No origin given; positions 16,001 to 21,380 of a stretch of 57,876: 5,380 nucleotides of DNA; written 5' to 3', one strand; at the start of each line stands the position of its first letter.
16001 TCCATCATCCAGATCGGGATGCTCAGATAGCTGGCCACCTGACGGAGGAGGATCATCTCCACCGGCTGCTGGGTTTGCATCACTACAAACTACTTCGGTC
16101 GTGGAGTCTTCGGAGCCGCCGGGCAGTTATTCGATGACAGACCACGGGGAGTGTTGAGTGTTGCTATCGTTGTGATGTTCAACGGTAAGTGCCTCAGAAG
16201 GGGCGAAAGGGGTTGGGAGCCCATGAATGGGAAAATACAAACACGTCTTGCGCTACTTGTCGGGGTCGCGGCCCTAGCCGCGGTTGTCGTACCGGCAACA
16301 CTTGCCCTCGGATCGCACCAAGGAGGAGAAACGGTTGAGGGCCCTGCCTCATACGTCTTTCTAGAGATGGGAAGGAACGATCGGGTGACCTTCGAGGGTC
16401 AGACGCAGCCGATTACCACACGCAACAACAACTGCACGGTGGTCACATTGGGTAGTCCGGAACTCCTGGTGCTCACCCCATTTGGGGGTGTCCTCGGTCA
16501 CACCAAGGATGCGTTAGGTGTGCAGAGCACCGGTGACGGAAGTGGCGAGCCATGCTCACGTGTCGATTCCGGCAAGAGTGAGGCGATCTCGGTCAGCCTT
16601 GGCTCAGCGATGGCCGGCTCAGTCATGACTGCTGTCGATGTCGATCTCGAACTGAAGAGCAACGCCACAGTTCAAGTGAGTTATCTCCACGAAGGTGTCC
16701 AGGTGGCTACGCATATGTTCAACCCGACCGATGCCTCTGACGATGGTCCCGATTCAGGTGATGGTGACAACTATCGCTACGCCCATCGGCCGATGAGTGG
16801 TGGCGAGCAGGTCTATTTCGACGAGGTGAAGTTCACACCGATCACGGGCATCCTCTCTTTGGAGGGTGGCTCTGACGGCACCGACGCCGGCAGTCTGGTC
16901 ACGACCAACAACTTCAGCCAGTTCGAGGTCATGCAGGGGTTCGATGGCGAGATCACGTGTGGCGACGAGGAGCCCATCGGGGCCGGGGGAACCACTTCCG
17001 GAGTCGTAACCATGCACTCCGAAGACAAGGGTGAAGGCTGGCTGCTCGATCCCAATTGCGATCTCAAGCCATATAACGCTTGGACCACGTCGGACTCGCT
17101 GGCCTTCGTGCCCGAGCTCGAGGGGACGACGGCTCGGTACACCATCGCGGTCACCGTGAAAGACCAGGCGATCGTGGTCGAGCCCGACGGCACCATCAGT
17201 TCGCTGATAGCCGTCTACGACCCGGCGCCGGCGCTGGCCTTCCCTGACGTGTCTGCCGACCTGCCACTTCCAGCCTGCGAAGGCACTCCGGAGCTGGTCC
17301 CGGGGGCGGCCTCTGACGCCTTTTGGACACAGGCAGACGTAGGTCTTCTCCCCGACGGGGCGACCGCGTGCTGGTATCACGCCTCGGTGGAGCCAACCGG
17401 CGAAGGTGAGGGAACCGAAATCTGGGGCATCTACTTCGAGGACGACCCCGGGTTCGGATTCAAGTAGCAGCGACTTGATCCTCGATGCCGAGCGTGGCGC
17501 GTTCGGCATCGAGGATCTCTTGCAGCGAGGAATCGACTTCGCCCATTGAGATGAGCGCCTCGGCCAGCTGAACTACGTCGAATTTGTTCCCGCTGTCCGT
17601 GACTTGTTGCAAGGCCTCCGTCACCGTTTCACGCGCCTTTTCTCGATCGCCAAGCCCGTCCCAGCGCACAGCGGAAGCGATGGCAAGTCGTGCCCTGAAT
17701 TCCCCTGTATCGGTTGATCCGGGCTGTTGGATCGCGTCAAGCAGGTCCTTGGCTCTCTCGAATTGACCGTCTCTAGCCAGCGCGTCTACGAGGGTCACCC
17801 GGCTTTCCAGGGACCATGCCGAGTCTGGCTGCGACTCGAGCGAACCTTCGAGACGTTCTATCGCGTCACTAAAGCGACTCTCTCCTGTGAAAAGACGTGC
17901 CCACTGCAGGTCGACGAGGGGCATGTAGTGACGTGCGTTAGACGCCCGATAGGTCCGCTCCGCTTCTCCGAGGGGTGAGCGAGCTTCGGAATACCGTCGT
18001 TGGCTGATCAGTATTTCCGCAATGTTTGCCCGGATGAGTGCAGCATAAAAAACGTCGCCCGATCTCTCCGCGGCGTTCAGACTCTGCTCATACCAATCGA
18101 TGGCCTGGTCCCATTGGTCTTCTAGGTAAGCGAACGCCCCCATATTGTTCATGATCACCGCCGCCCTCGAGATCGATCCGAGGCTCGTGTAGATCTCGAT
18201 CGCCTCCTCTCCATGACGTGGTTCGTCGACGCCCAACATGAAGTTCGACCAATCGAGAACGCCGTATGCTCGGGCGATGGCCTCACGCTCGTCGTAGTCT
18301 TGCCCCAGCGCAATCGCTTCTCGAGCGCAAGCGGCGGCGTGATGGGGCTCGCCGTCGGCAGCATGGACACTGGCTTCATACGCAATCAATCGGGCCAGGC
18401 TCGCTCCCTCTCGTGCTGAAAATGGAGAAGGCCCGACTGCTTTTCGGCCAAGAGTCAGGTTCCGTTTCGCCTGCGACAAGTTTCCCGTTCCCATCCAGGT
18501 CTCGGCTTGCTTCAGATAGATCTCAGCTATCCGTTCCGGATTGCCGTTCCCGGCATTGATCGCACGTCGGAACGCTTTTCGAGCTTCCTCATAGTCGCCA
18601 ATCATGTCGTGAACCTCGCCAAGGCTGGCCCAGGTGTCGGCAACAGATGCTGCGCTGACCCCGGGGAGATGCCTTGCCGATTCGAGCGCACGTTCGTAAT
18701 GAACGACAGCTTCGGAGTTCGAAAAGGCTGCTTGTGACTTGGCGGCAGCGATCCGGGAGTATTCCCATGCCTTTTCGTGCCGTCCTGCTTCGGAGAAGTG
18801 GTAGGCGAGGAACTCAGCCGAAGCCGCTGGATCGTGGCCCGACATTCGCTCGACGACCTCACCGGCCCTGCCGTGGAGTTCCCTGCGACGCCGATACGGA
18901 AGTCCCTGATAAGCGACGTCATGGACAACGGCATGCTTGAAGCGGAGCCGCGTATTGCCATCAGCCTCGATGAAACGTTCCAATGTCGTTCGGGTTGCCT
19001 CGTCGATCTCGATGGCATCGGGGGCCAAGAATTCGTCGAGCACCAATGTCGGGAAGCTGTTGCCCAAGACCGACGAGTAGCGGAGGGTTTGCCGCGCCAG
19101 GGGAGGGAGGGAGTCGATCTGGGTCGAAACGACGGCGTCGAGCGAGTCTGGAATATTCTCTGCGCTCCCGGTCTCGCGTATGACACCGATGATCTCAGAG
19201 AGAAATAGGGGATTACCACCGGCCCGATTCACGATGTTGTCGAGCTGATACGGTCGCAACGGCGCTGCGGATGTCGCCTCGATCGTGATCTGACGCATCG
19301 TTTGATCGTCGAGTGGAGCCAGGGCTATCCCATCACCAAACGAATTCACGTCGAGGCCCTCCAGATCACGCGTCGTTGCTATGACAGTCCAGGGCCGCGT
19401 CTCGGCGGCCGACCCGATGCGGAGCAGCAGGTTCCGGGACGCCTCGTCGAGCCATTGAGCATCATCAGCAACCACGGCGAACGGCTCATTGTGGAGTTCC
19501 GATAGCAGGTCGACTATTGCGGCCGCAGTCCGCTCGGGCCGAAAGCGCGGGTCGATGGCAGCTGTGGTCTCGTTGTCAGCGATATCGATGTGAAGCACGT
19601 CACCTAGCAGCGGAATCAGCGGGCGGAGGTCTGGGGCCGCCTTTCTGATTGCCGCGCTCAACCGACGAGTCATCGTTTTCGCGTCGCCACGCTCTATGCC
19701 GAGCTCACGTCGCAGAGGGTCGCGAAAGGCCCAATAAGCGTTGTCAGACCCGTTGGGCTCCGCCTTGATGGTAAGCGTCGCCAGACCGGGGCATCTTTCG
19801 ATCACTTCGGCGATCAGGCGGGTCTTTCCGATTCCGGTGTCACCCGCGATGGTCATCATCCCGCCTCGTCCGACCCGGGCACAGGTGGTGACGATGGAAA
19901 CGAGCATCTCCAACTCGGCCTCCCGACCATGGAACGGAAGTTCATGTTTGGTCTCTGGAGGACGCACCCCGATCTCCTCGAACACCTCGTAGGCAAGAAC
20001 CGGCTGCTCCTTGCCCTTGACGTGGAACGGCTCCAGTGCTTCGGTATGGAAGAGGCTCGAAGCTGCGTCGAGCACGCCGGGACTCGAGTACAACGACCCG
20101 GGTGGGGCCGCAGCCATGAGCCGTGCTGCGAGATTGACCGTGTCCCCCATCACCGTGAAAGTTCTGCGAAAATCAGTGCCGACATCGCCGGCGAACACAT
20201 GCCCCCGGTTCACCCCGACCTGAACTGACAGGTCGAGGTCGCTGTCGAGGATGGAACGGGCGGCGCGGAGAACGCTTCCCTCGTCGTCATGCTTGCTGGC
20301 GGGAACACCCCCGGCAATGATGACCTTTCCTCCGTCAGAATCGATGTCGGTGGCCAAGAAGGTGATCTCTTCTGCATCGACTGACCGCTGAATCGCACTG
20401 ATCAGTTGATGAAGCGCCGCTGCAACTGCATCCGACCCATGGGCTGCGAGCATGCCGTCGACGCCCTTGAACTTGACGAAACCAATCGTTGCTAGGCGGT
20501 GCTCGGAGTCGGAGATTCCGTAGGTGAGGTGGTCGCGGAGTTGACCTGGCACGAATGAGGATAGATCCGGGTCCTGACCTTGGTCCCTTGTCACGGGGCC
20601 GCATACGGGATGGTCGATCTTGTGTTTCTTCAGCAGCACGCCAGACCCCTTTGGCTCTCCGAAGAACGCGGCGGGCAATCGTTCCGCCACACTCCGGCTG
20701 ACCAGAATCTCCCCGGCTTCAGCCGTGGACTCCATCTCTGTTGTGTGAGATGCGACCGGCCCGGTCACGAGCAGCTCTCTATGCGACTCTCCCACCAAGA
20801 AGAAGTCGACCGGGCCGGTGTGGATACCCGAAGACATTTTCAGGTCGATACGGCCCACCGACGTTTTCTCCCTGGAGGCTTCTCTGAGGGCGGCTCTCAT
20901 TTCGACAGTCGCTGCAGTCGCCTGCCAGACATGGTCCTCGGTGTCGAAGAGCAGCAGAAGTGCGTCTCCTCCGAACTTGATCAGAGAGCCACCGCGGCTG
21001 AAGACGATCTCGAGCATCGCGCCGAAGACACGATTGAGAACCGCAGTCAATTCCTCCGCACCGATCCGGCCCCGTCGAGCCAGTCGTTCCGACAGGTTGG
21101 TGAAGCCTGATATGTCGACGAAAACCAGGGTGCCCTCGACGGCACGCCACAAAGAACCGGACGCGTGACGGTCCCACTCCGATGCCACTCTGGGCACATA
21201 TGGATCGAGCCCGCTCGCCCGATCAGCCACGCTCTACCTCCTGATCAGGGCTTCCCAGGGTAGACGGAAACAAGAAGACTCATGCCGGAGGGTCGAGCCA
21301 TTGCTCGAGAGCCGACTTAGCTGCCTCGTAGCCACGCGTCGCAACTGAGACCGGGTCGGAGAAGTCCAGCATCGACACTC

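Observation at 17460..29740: Candidate undescribed system: STAND-type nucleotide cyclases + cNMP-gated patatin phospholipase + membrane beta-propeller pseudo-NTPase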

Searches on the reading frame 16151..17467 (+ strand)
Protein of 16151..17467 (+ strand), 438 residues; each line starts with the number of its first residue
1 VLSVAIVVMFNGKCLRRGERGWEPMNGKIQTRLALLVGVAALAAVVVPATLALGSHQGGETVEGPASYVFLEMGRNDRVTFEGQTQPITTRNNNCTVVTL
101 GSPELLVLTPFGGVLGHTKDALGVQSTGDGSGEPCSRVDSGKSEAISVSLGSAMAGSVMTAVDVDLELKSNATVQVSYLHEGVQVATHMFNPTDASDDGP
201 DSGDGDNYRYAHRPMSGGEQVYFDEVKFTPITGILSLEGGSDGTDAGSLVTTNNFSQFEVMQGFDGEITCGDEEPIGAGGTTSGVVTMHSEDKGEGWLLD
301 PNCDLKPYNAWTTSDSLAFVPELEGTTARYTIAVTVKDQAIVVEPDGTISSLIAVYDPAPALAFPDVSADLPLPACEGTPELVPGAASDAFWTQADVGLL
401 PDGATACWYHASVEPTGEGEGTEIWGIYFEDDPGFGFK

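Call 47: search_protein_families(library=pfam, proteins=[window:16151-17467:+], max_evalue=0.001)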
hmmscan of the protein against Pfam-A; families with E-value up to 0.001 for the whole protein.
window:16151-17467:+ (438 aa): 0 families

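Call 64: search_protein_families(library=padloc, proteins=[window:16151-17467:+], max_evalue=0.001)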
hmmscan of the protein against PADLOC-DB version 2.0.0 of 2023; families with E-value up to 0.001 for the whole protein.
window:16151-17467:+ (438 aa): 0 families

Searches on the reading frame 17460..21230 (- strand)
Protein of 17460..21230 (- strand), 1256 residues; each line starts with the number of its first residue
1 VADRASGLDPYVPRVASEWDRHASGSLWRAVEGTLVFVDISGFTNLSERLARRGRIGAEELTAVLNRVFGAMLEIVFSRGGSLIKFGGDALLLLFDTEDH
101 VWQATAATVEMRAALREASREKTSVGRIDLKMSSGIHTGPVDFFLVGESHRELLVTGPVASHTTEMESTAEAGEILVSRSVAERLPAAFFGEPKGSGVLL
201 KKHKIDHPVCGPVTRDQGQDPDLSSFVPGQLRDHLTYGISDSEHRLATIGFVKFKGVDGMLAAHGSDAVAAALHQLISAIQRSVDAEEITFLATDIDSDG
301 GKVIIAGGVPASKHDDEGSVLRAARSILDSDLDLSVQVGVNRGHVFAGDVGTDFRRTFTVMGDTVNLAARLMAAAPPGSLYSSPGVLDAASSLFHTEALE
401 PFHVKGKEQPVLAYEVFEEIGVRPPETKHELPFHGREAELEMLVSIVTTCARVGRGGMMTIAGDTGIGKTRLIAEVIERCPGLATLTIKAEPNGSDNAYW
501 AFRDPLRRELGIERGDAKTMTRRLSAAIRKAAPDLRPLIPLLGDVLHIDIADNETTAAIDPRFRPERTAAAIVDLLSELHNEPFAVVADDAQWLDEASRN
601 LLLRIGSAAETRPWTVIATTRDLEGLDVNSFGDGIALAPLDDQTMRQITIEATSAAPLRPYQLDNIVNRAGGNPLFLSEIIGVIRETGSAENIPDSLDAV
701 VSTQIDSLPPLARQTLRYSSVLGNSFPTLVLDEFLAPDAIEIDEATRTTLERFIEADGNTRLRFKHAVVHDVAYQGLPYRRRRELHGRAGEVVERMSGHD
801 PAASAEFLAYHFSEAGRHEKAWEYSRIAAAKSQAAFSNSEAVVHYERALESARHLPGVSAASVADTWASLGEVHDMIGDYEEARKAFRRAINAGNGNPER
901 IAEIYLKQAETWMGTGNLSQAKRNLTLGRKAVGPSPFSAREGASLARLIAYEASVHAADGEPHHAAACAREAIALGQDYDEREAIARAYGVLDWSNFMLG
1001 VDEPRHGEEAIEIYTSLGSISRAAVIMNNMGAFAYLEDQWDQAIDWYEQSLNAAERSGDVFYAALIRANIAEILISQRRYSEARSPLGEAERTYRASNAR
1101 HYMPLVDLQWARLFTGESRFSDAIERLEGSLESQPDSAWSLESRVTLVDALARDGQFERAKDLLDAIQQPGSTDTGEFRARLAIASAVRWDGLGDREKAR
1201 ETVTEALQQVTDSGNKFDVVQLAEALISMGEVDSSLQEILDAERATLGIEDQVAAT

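Call 4: search_protein_families(library=pfam, proteins=[window:17460-21230:-], max_evalue=0.01)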
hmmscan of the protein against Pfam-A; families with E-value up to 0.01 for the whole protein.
window:17460-21230:- (1256 aa): 19 families
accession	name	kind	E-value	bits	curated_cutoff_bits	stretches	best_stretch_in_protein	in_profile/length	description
PF00211.25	Guanylate_cyc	-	6.6e-30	104.5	21.9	2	34-186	10-156/183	Adenylate and Guanylate cyclase catalytic domain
PF13424.12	TPR_12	-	9e-22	77.5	30.1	2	1023-1095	2-76/77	Tetratricopeptide repeat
PF13191.12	AAA_16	-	3.6e-17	63.8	32.6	1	433-612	2-162/167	AAA ATPase domain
PF17874.7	TPR_MalT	-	5.9e-16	59.1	45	2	826-992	2-167/336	MalT-like TPR region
PF14559.12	TPR_19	-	4e-11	43.5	25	1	1117-1169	4-53/68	Tetratricopeptide repeat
PF07719.23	TPR_2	-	2.7e-10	40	27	1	864-892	1-29/34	Tetratricopeptide repeat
PF00515.34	TPR_1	-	5.9e-10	39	27.8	1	864-891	1-28/34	Tetratricopeptide repeat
PF13428.12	TPR_14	-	1e-06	29.3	23.5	1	865-899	2-36/44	Tetratricopeptide repeat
PF14938.12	SNAP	-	1.8e-06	28.1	25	2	1006-1083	96-174/282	Soluble NSF attachment protein, SNAP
PF13176.12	TPR_7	-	9e-06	25.8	27.9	0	1037-1059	12-34/36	Tetratricopeptide repeat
PF13374.12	TPR_10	-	1e-05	25.8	27.5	0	1024-1056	2-34/42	Tetratricopeptide repeat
PF13401.12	AAA_22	-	1.8e-05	25.5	27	1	456-623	5-126/130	AAA domain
PF09976.15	TPR_21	-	5.7e-05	23.4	25.5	0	1098-1212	70-178/193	Tetratricopeptide repeat-like domain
PF13181.12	TPR_8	-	0.00011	22.5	25.7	0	864-892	1-29/34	Tetratricopeptide repeat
PF10602.15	RPN7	-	0.00014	22.1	29.6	0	836-925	10-96/174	26S proteasome subunit RPN7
PF12688.13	TPR_5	-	0.0067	17.1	24.2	0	1184-1245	5-66/119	Tetratrico peptide repeat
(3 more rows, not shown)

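Call 5: search_protein_families(library=padloc, proteins=[window:17460-21230:-], max_evalue=0.01)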
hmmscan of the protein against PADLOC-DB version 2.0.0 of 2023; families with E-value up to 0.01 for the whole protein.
window:17460-21230:- (1256 aa): 7 families
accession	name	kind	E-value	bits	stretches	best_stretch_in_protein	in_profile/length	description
PDLC00734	PycC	-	4.3e-15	53.7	2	35-187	192-346/374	Pycsar cyclase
PDLC00765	PycC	-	2.7e-13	47.8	2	31-185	256-412/477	Pycsar cyclase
PDLC02367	PycC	-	6.8e-12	43.3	1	30-186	41-193/226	-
PDLC02369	PycC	-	4e-07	27.8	1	34-184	48-190/248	-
PDLC00766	PycC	-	3.8e-06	24.5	1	31-187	42-197/232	Pycsar cyclase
PDLC02366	PycC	-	9.6e-06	22.8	1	32-188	277-436/486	-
PDLC01169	TPR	-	0.00054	17.4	0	1011-1084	136-208/252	TPR repeats containing protein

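Call 7: search_protein_families(library=ncbifam, proteins=[window:17460-21230:-], max_evalue=0.001)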
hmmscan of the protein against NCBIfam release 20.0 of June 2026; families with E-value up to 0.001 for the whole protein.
window:17460-21230:- (1256 aa): 8 families
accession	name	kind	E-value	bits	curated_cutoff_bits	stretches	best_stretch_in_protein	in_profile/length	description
TIGR03903.1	TOMM_kin_cyc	equivalog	1.1e-45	156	705.75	2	335-849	388-918/1267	TOMM system kinase/cyclase fusion protein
NF053720.1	NsdA_fam_reg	subfamily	4.1e-09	36.4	75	0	1023-1100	240-317/432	NsdA family TPR-like regulatory protein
NF052415.1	T3SS_chap_SctY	equivalog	6.2e-06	26.7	70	0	1123-1208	25-105/106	type III secretion apparatus assembly chaperone SctY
NF053520.1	HK_Porph_FimS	equivalog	3.1e-05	22.5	600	0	1022-1096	162-236/618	sensor histidine kinase FimS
TIGR02521.1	type_IV_pilW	equivalog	7.3e-05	22.4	154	0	860-898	61-99/234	type IV pilus biogenesis/stability protein PilW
NF052312.1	T9SS_PorW_SprE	equivalog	0.00013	20.8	250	0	1025-1090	291-354/716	type IX secretion system periplasmic lipoprotein PorW/SprE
TIGR02795.1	tol_pal_ybgF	equivalog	0.00063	20.3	90.1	0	870-925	45-99/119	tol-pal system protein YbgF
TIGR02552.1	LcrH_SycD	equivalog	0.00065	19.4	104.8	0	864-926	52-110/136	SycD/LcrH family type III secretion system chaperone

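Call 72: search_solved_structures(query=A3, max_evalue=0.01)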
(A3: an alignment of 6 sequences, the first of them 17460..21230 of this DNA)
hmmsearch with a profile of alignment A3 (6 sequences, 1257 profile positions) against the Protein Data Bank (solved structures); distinct sequences matched with E-value up to 0.01: 196 (the best 60 are shown).
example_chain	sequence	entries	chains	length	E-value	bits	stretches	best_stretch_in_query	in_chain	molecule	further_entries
9qhb_A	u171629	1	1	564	2.7e-38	134.4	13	1007-1107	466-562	Engineered tetratricopeptide repeat protein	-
4clf_A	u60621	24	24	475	3e-35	124.3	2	9-181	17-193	ADENYLATE CYCLASE TYPE 10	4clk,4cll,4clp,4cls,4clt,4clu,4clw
4oya_A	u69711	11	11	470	3.1e-35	124.3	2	9-181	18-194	Adenylate cyclase type 10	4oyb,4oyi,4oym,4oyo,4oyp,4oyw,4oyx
4cm0_A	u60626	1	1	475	3.4e-35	124.1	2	9-181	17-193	SOLUBLE ADENYLYL CYCLASE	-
4cm2_A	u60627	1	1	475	1.4e-34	122.2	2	9-181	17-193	ADENYLATE CYCLASE TYPE 10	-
3r5g_A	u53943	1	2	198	3e-26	94.5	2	330-419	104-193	CyaB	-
2w01_A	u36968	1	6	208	3.7e-24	87.6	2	37-132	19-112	ADENYLATE CYCLASE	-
8bu0_A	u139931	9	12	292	1.8e-23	85.3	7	1020-1107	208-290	Consensus tetratricopeptide repeat protein | Crystal structure of an 8-repeat consensus TPR superhelix with Zinc. | Monomer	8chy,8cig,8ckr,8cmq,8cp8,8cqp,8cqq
6fht_A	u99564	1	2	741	5.6e-23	83.7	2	37-132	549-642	Bacteriophytochrome,Adenylate cyclase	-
5a7d_B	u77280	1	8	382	1.8e-21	78.7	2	1003-1187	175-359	PINS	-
9qhc_A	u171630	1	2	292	1.1e-20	76.1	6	1007-1089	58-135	Engineered tetratricopeptide repeat protein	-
4a1s_A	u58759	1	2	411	7.1e-20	73.4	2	1003-1171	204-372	PARTNER OF INSCUTEABLE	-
5x4t_A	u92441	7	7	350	1.7e-19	72.2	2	335-422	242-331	Photoactivated adenylyl cyclase | Family 3 adenylate cyclase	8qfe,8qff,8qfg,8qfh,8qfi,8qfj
9f1z_A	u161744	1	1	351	1.7e-19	72.2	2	335-422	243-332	Family 3 adenylate cyclase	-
5x4u_A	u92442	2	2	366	1.9e-19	72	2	335-422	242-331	Photoactivated adenylyl cyclase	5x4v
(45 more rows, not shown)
